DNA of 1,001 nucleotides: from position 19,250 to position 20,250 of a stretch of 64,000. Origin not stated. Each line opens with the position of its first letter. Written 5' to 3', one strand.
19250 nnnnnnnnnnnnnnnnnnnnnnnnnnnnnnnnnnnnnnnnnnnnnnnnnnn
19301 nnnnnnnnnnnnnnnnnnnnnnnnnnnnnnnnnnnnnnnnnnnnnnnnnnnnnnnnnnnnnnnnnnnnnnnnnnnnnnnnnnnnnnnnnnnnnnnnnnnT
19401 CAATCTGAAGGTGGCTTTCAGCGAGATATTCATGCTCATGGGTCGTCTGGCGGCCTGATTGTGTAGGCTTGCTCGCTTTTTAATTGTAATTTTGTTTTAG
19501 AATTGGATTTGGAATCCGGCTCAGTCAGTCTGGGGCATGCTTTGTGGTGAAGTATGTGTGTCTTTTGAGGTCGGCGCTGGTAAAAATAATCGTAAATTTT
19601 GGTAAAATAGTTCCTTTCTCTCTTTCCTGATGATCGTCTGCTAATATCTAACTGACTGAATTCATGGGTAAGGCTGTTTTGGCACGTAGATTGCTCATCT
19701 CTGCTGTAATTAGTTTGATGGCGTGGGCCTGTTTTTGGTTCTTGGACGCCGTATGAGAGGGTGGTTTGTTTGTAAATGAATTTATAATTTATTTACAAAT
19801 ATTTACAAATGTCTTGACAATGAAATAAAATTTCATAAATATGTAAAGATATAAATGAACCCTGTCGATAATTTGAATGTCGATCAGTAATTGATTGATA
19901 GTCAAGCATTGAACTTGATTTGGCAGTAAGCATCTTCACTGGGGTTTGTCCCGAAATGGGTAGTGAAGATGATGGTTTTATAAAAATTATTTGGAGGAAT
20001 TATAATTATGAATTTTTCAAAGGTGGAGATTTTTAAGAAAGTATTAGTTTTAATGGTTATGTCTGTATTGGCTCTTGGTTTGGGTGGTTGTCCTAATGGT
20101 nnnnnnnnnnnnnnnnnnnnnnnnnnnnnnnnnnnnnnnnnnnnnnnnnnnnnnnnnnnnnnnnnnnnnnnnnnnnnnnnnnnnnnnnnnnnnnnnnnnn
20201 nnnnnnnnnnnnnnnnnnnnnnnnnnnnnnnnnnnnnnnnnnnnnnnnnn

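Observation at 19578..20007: Near-consensus sigma-54 promoter with upstream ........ repeats and a 310-nt structured leader in front of lipoprotein gene 1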

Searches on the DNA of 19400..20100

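Call 48: search_rna_families(source=window, start=19400, end=20100, threshold=evalue, max_evalue=1)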
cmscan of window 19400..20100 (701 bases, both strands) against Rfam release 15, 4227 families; matches with E-value up to 1: 1.
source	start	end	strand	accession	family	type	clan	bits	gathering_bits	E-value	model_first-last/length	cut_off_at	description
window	19519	19540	-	RF01130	sR46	Gene; snRNA; snoRNA; CD-box;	-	14.7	50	0.89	1-56/56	no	Small nucleolar RNA sR46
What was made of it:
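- On Known cis-regulatory RNA or small RNA family (Rfam 15): In 19400-20100 the only hit is a spurious snoRNA match at E 0.89 (call 48).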
